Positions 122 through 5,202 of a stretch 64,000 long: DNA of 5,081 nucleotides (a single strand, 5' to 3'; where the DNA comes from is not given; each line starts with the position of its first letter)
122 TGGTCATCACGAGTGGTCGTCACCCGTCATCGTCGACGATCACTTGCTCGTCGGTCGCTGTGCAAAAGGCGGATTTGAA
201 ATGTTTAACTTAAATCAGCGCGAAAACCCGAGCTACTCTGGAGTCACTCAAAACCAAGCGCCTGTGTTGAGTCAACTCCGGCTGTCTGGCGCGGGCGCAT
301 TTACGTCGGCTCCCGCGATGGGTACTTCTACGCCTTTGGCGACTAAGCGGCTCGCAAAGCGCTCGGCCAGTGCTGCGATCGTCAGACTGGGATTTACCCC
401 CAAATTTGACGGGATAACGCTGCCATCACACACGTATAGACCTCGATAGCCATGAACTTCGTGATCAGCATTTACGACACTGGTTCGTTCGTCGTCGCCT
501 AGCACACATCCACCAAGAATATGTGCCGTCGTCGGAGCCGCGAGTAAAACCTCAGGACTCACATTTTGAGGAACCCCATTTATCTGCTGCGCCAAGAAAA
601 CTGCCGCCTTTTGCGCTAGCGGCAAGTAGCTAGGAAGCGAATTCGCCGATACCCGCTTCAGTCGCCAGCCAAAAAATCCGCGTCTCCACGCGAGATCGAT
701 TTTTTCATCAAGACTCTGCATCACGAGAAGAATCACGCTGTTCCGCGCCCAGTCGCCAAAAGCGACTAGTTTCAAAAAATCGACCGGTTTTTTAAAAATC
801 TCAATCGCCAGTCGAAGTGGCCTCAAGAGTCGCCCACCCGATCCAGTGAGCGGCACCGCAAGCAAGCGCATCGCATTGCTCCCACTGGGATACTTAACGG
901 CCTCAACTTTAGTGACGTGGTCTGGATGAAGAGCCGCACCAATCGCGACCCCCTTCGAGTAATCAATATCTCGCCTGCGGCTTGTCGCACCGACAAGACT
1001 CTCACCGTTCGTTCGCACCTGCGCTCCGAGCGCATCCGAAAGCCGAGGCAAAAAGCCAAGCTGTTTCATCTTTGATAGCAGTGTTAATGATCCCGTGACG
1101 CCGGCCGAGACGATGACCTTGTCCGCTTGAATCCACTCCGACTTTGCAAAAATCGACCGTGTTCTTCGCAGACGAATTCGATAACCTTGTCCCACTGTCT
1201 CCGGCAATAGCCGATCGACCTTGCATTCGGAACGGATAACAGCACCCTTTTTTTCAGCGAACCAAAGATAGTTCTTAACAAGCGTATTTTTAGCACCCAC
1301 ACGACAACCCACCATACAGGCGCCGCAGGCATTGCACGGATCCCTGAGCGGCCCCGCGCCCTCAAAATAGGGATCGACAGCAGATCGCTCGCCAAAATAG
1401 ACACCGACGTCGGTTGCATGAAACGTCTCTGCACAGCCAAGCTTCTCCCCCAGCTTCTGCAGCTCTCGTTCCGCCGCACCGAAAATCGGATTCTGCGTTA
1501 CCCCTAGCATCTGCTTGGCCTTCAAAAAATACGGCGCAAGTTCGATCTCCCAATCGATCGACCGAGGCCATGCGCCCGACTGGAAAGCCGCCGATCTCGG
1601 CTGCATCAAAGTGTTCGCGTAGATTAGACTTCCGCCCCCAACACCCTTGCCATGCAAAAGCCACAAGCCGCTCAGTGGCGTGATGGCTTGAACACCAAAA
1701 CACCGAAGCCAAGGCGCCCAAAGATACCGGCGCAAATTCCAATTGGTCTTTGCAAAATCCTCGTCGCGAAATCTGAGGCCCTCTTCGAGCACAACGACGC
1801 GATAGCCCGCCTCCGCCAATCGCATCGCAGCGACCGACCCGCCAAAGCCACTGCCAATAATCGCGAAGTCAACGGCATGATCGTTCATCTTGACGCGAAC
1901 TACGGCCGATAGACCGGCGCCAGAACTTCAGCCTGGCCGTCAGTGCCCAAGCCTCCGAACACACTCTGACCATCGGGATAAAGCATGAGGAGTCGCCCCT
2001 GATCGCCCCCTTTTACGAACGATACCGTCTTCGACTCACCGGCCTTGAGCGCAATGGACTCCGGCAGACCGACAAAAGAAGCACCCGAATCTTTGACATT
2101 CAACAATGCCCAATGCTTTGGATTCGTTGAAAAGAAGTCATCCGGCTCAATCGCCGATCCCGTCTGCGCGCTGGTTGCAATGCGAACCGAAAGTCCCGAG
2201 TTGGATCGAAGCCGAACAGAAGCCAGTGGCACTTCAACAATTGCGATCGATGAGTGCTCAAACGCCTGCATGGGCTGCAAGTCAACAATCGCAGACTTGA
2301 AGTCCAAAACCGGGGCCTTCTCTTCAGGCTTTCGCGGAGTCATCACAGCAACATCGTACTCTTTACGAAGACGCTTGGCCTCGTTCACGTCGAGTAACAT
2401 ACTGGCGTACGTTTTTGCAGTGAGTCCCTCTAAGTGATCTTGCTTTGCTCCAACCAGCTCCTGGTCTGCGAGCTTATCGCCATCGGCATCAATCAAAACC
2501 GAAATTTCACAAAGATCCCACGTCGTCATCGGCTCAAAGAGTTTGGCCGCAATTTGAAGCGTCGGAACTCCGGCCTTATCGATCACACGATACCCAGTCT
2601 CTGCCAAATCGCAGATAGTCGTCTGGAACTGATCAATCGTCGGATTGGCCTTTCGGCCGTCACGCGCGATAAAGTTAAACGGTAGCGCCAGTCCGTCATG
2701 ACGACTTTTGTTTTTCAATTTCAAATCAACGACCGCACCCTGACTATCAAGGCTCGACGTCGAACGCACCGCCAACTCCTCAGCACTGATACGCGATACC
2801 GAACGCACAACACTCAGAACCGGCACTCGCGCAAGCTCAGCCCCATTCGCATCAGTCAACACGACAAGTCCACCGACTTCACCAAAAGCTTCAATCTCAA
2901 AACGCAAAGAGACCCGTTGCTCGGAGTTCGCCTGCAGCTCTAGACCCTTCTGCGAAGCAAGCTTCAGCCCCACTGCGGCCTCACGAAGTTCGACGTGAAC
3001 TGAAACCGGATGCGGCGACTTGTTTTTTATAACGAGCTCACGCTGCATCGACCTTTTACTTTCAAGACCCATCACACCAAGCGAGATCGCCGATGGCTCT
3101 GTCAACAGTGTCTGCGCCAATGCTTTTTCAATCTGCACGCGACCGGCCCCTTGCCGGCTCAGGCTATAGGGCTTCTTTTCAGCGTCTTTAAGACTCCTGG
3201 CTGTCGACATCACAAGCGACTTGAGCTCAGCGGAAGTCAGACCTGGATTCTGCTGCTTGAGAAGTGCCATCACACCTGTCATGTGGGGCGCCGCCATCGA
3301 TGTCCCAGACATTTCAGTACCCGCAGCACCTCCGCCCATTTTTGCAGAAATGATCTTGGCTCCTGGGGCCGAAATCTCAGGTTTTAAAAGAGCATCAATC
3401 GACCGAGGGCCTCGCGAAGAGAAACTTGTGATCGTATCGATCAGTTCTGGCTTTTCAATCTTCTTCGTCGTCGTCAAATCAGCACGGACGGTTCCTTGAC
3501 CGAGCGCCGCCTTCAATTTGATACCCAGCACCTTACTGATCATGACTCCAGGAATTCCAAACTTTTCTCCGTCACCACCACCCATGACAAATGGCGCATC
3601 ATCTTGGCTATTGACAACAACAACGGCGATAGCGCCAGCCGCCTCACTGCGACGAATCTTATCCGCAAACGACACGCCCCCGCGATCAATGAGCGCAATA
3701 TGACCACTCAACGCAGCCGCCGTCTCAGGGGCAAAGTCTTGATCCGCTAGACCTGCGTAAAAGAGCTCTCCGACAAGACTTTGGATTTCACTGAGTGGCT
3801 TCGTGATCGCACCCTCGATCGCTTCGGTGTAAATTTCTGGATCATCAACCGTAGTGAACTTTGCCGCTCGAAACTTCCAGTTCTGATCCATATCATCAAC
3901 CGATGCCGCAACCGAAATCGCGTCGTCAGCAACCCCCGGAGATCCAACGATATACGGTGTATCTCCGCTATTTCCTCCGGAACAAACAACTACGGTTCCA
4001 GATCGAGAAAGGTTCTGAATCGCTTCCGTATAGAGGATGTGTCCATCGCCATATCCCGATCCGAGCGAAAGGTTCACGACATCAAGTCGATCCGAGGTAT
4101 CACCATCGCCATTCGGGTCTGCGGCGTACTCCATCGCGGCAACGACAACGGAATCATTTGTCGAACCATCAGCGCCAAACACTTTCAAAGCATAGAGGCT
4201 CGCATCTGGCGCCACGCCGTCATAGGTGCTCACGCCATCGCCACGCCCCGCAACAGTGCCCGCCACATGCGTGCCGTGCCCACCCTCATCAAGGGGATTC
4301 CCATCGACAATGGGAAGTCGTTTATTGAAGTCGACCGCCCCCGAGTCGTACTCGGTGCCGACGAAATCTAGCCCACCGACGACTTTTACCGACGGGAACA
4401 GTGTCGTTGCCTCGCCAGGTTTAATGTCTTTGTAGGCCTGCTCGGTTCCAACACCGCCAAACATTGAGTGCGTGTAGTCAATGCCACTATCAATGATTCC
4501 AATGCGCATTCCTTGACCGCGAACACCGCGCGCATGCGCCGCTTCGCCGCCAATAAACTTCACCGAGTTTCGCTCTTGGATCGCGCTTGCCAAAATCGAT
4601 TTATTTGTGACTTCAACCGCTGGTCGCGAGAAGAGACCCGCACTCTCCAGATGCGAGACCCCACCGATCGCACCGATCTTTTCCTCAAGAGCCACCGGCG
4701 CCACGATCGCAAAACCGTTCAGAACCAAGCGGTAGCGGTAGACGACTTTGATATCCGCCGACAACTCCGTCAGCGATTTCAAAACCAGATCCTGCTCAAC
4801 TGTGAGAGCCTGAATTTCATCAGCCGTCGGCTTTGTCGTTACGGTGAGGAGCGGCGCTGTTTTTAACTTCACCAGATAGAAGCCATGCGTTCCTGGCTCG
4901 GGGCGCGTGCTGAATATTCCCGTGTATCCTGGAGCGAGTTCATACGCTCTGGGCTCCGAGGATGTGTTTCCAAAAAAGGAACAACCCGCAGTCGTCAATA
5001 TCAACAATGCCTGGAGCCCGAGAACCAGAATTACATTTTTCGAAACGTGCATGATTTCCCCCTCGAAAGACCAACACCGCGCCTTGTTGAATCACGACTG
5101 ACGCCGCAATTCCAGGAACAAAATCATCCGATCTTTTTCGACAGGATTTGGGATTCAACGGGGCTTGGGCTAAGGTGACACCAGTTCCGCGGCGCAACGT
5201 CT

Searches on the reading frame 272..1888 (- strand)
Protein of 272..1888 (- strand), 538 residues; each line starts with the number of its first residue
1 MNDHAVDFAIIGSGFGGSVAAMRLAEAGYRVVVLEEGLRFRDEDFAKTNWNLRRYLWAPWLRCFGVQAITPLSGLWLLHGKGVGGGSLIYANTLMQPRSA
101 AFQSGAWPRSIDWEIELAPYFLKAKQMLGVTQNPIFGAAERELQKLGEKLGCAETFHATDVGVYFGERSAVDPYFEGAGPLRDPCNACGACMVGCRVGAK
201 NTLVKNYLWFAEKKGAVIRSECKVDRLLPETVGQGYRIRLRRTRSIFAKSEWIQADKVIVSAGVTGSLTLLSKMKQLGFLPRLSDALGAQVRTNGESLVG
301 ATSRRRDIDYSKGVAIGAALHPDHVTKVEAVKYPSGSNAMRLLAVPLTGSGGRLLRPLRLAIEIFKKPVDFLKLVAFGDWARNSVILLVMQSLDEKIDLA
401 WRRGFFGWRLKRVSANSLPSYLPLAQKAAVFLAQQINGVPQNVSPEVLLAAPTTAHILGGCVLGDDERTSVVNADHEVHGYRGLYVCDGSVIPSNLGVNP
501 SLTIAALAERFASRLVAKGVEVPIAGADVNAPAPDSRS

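Call 19: search_protein_families(library=pfam, proteins=[window:272-1888:-], max_evalue=0.001)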
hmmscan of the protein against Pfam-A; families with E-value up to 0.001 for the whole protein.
window:272-1888:- (538 aa): 6 families
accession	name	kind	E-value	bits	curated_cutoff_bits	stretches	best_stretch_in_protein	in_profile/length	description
PF05199.19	GMC_oxred_C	-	3.7e-19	70.1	24.6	1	450-508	81-139/139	GMC oxidoreductase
PF00732.25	GMC_oxred_N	-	2.7e-13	50.7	23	1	185-272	111-198/218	GMC oxidoreductase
PF01266.30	DAO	-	2.4e-08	34.3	27.9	1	7-37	1-31/353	FAD dependent oxidoreductase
PF13450.12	NAD_binding_8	-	5.4e-06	27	21.9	1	10-37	1-28/68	NAD(P)-binding Rossmann-like domain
PF07992.20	Pyr_redox_2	-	1.1e-05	25.4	26.1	1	7-37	2-32/291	Pyridine nucleotide-disulphide oxidoreductase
PF00890.30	FAD_binding_2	-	3.1e-05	23.8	20.4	1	7-40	1-34/414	FAD binding domain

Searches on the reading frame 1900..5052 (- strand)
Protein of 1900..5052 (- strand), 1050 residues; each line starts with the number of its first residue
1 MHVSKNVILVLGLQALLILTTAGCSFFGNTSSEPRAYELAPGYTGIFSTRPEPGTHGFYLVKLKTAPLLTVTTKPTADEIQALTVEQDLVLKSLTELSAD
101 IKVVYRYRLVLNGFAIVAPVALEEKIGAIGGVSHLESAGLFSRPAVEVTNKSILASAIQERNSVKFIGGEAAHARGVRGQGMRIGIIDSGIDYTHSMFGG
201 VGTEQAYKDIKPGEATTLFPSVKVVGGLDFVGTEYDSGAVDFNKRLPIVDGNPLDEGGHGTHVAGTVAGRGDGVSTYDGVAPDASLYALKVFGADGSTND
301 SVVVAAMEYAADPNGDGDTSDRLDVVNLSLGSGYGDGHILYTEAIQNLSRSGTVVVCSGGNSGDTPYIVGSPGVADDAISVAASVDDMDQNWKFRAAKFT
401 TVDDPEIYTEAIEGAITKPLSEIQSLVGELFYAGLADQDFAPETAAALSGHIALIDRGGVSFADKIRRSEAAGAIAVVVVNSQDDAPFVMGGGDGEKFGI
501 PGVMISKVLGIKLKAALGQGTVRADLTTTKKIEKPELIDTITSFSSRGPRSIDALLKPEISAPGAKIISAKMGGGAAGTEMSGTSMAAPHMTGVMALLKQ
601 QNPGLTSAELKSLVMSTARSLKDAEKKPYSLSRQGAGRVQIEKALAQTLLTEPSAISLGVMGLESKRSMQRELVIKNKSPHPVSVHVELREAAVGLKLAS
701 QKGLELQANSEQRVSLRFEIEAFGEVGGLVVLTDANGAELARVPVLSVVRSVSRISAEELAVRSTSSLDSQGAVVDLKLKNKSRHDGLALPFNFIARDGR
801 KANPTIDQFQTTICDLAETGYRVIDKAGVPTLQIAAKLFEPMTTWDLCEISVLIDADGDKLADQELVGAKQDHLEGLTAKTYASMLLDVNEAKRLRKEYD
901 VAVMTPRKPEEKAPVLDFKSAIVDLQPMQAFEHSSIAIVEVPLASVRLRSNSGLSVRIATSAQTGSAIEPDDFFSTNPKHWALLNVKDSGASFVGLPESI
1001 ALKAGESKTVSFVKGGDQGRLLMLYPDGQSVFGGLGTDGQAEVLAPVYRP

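Call 19: search_protein_families(library=pfam, proteins=[window:1900-5052:-], max_evalue=0.001)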
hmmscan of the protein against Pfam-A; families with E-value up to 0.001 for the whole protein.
window:1900-5052:- (1050 aa): 3 families
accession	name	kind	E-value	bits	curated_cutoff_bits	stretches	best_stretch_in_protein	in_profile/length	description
PF00082.27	Peptidase_S8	-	1.2e-50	172.9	21.8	1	179-637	1-288/288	Subtilase family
PF02225.27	PA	-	2.7e-13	50.3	23.9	1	435-511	13-93/95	PA domain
PF19516.4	DUF6049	-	6.2e-05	22.3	30.1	1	675-756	595-675/708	Family of unknown function (DUF6049)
